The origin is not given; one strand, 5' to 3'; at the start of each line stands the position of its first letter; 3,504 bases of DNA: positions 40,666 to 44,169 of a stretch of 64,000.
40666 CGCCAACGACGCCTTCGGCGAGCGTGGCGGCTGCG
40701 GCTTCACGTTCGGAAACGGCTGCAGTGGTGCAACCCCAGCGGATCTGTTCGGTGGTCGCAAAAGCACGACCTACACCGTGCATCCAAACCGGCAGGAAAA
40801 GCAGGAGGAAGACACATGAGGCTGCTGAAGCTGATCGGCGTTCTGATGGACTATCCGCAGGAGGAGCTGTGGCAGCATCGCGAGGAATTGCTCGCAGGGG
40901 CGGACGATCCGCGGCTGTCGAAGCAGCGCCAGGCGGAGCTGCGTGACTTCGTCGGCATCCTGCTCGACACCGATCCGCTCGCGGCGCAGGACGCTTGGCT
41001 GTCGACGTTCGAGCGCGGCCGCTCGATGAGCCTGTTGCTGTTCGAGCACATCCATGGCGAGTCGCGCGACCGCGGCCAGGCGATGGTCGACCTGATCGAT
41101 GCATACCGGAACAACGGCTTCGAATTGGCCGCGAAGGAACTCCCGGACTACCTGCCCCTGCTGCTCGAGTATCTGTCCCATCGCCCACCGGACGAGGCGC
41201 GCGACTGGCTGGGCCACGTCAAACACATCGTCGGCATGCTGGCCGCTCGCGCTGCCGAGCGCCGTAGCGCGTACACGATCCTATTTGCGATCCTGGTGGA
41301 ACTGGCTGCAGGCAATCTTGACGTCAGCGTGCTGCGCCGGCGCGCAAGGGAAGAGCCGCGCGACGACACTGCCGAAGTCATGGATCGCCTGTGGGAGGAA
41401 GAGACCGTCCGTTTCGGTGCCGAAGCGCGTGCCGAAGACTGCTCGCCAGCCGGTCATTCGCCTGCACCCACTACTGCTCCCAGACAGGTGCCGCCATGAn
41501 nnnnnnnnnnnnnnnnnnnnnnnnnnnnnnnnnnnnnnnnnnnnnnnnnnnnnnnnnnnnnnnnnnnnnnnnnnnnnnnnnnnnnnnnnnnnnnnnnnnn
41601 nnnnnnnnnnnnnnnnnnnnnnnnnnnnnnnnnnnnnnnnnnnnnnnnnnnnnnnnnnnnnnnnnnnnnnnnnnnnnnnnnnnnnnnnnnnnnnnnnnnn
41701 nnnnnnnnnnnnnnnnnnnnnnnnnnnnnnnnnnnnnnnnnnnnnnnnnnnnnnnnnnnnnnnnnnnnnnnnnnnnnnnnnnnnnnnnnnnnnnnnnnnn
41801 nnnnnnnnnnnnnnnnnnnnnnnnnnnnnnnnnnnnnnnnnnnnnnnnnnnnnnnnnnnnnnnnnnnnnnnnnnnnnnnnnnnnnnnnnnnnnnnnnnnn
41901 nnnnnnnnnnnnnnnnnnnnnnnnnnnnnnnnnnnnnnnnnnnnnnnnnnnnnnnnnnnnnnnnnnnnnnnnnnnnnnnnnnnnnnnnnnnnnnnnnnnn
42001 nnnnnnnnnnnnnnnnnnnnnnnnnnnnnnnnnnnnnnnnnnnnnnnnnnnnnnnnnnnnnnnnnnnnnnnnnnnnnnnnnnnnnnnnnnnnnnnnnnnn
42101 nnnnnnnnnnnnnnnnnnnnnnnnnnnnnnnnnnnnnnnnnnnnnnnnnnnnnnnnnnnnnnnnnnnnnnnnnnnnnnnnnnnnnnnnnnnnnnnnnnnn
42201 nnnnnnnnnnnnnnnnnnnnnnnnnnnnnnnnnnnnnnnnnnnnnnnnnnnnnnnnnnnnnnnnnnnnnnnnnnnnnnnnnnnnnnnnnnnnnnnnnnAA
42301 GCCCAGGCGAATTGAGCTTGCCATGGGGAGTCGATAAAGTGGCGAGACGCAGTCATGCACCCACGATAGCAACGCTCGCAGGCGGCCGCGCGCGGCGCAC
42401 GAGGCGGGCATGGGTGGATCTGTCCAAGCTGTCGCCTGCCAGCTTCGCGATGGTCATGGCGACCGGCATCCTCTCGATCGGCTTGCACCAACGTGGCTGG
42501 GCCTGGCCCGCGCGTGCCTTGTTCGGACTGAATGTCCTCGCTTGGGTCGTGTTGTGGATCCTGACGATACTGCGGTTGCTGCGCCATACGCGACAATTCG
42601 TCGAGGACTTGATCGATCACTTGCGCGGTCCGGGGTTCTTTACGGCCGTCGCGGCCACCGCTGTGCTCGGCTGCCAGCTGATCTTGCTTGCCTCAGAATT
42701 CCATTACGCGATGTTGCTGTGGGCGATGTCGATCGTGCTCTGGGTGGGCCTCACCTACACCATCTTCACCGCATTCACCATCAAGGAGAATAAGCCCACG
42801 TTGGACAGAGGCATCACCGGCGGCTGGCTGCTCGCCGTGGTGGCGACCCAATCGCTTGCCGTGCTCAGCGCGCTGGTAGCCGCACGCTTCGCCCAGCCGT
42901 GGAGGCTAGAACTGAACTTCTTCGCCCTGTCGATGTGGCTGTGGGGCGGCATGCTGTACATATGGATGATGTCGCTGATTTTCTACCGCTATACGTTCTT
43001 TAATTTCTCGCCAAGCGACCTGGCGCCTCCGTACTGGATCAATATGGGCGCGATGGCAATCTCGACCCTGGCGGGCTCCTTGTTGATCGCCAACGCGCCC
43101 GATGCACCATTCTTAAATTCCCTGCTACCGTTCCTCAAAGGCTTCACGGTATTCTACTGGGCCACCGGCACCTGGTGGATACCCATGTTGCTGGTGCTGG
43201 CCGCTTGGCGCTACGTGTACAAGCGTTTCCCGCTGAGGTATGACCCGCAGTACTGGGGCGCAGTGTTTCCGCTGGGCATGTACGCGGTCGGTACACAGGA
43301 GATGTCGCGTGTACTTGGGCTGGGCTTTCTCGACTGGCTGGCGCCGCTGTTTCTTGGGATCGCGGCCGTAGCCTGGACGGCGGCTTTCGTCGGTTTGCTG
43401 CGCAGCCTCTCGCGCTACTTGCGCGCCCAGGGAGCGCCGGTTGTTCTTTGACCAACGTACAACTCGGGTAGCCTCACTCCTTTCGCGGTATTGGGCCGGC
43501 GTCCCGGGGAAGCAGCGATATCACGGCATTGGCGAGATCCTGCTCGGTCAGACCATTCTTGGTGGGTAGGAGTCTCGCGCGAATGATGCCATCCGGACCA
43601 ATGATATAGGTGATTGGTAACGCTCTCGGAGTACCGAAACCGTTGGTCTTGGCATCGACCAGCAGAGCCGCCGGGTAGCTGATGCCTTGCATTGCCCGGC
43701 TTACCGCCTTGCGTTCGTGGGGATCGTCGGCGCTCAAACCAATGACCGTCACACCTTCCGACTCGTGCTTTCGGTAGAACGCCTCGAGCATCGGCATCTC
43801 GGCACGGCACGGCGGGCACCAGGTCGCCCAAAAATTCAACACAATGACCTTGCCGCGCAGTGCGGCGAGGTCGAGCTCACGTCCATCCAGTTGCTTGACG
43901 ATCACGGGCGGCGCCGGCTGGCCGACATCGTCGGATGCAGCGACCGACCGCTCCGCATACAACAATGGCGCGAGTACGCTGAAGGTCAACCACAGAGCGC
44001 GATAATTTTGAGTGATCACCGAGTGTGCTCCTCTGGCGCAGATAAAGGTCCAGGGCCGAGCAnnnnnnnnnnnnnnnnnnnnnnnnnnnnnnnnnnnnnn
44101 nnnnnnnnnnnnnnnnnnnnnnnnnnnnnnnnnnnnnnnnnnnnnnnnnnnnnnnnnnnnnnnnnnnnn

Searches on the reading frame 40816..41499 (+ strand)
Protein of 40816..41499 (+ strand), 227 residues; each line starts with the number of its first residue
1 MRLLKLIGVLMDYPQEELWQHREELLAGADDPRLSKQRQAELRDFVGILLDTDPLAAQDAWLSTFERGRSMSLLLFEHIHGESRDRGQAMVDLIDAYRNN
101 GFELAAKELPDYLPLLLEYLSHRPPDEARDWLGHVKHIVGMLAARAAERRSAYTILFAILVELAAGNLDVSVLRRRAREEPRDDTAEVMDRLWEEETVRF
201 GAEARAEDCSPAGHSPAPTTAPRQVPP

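Call 58: search_protein_families(library=pfam, proteins=[window:40816-41499:+], max_evalue=0.00001)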
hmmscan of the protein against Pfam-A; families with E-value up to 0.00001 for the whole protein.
window:40816-41499:+ (227 aa): 1 family
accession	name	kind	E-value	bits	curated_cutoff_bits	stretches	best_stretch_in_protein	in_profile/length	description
PF02613.20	Nitrate_red_del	-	2.6e-09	37.7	22.2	1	38-127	8-103/136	Nitrate reductase delta subunit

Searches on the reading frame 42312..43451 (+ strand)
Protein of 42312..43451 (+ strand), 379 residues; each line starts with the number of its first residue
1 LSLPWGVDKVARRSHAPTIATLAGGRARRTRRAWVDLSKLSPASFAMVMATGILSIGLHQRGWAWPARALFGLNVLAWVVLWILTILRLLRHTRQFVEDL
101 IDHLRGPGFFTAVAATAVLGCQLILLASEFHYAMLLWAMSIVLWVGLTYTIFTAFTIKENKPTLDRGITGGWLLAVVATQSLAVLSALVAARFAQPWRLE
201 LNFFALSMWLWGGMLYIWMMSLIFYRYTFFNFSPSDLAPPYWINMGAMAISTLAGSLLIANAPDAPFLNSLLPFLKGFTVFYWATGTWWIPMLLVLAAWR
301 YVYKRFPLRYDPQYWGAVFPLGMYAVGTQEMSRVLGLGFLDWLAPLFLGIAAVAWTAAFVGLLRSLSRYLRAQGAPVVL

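Call 59: search_protein_families(library=pfam, proteins=[window:42312-43451:+], max_evalue=0.001)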
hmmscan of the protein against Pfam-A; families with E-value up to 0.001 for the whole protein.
window:42312-43451:+ (379 aa): 1 family
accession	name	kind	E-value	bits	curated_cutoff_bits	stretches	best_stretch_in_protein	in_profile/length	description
PF03595.22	SLAC1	-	8.2e-55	186.7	27.9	1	40-362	2-330/331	Voltage-dependent anion channel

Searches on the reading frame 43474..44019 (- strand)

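Call 86: search_protein_families(library=pfam, proteins=[window:43474-44019:-], max_evalue=0.0001)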
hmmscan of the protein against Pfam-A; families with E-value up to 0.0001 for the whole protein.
window:43474-44019:- (181 aa): 4 families
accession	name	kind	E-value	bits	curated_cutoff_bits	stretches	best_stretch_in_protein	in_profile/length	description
PF00578.27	AhpC-TSA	-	3.2e-25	88.9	26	1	32-148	1-123/124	AhpC/TSA family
PF08534.16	Redoxin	-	1.2e-19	71.1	26.6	1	32-129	2-103/148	Redoxin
PF13905.12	Thioredoxin_8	-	4.2e-11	43.5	27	1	56-145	1-93/94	Thioredoxin-like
PF00085.26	Thioredoxin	-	1.2e-06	28.9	23.5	1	56-100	18-61/103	Thioredoxin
